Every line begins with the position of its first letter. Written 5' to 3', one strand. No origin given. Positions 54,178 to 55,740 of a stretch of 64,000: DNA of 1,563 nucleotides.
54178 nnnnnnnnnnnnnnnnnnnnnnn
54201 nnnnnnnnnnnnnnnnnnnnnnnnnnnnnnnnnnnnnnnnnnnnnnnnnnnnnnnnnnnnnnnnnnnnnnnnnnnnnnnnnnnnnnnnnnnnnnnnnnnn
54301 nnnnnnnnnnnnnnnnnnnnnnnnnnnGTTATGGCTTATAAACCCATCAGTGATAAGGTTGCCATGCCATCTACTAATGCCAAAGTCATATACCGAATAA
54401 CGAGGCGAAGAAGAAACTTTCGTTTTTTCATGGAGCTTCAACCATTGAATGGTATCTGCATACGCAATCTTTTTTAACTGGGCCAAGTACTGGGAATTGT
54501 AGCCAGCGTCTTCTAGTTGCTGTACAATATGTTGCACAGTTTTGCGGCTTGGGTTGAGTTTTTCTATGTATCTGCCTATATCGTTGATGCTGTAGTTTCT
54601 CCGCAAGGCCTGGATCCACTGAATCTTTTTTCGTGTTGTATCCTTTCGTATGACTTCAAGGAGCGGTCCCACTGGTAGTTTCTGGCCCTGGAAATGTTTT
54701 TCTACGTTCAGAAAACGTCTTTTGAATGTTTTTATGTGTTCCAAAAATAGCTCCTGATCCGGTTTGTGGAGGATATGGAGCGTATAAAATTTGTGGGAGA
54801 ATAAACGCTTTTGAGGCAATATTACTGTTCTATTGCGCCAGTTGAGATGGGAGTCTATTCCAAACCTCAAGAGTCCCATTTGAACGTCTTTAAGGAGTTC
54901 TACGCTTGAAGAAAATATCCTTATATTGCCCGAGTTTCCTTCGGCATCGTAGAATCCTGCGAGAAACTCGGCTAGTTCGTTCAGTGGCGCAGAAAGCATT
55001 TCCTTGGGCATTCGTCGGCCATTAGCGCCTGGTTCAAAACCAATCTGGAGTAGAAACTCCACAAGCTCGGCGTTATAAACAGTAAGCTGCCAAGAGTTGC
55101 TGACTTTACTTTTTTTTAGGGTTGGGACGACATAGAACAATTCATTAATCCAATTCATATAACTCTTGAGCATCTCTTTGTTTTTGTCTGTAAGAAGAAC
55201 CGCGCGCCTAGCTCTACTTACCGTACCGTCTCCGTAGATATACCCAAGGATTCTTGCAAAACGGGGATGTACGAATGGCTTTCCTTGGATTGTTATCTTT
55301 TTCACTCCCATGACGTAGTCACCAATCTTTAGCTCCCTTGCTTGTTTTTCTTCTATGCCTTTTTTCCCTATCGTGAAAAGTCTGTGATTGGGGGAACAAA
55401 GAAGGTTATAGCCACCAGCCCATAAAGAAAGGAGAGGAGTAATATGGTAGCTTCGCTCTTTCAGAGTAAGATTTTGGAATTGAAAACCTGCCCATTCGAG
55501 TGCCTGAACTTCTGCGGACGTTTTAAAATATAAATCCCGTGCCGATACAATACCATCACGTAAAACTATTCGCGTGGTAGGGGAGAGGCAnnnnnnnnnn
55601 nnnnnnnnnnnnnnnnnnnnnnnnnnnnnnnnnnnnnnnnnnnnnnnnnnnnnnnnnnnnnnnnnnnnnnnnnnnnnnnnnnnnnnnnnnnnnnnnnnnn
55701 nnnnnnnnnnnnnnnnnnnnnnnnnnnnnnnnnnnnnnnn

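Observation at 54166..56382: Tyrosine recombinase (Xer/integrase type) interrupted by a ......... intein inside its catalytic H-x-x-R / SFAT box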

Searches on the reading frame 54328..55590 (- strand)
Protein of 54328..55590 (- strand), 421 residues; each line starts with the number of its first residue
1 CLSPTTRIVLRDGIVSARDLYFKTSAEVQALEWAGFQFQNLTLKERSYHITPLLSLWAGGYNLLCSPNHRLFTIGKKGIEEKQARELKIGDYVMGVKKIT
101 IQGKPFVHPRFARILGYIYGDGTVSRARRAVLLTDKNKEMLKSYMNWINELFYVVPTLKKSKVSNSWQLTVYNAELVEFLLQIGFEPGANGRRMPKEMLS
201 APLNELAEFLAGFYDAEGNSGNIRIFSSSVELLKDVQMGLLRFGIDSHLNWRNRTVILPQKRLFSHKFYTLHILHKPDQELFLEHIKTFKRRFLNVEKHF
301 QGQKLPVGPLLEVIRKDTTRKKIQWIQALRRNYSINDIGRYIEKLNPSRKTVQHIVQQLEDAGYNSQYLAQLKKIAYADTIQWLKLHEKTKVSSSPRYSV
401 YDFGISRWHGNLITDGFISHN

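Call 5: search_protein_families(library=pfam, proteins=[window:54328-55590:-], max_evalue=1)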
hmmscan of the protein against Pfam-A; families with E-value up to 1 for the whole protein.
seq(421 aa): 3 families
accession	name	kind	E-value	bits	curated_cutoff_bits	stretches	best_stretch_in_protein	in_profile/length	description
PF14528.11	LAGLIDADG_3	-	8.3e-17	61.7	22.5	2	205-286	2-81/82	LAGLIDADG-like domain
PF14890.11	Intein_splicing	-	5.8e-11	42.9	35.8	1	52-421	49-155/155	Intein splicing domain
PF08280.17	HTH_Mga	-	0.055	13.9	23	1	343-374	27-57/59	M protein trans-acting positive regulator (MGA) HTH domain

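Call 6: search_protein_families(library=ncbifam, proteins=[window:54328-55590:-], max_evalue=0.1)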
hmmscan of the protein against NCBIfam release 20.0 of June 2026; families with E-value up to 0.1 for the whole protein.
seq(421 aa): 12 families
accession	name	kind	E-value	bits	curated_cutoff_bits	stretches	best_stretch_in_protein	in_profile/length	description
NF011418.0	PRK14845.1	equivalog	1e-11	43.4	756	1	65-373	106-397/1049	translation initiation factor IF-2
NF003157.0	PRK04132.1-2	equivalog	1.9e-10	39.3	1103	1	68-356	129-402/864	replication factor C small subunit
NF005852.0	PRK07773.1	equivalog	1.9e-09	36.4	780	1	1-421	398-826/886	replicative DNA helicase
NF006207.0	PRK08332.1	equivalog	1.7e-08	32.2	2400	1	60-251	956-1145/1684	vitamin B12-dependent ribonucleotide reductase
NF011491.0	PRK14898.1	equivalog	2.4e-08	32.5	783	1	159-421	292-543/860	DNA-directed RNA polymerase subunit A''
NF011287.0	PRK14698.1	equivalog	1e-06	27.1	1238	1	85-247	369-531/1017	V-type ATP synthase subunit A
NF045703.1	rSAM_Tes_intein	exception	4.7e-06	24.7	1700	1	103-245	363-508/1040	tetraether lipid synthase Tes, intein-containing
NF038162.1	RtcB_rel_intein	exception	9.9e-05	20.5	1150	1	109-421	238-578/961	intein-containing RtcB family protein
NF003159.0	PRK04132.1-4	equivalog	0.0046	15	999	1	61-251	132-312/852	replication factor C small subunit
NF003158.0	PRK04132.1-3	equivalog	0.013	12.5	1750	1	61-153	134-223/1437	replication factor C small subunit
TIGR01445.1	intein_Nterm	domain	0.039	14.9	24.5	0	1-41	1-38/83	intein N-terminal splicing region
NF038098.1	GyrA_w_intein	exception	0.056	11.3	1850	1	59-421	181-537/1232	intein-containing DNA gyrase subunit A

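Call 41: search_solved_structures(query=window:54328-55590:-, max_evalue=0.01, show_alignments=1)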
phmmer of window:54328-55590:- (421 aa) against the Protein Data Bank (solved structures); distinct sequences matched with E-value up to 0.01: 2.
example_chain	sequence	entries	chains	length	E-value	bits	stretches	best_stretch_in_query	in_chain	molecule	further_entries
4o1s_A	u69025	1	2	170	7.5e-05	25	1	58-98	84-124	V-type ATP synthase alpha chain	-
8eoz_B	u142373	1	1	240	0.0066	18.6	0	341-394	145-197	C3HR3_4r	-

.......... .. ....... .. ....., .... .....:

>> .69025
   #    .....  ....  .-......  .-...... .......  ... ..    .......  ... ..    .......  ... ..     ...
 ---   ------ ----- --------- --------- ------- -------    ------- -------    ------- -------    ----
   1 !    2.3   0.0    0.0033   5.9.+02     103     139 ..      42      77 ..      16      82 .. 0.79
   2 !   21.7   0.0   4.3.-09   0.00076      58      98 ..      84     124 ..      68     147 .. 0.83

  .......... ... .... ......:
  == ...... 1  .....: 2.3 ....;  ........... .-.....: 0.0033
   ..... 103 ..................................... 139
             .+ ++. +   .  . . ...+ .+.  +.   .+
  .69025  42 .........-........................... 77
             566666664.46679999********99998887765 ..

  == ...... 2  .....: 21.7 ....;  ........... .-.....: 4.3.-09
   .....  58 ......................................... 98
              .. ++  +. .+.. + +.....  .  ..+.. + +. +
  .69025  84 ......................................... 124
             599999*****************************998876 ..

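Call 46: search_protein_representatives(protein=window:54328-55590:-)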
Query: 421 residues. Proteins with E-value up to 0.001 (for the whole library): 1407; up to 1e-10: 214; up to 1e-30: 28. The best 150 are listed.
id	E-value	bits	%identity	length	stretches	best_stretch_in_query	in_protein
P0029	2.3e-167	573.6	60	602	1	1-421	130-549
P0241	8.7e-109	380.6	45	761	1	1-421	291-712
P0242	4.6e-97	342.0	43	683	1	1-421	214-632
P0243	2.0e-90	320.1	42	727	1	1-421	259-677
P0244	3.5e-80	286.4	42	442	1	44-421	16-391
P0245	2.2e-72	260.7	38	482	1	1-421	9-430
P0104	9.1e-72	258.7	39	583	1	1-421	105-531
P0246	2.1e-71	257.4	36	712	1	1-421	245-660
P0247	8.7e-70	252.1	38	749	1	1-421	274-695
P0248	3.7e-67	243.5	39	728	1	1-421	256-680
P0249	7.8e-67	242.4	34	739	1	1-421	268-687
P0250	1.5e-65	238.2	38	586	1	1-334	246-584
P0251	2.0e-65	237.8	36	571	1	1-421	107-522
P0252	5.4e-64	233.1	36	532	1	1-421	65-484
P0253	2.5e-63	230.8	35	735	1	1-421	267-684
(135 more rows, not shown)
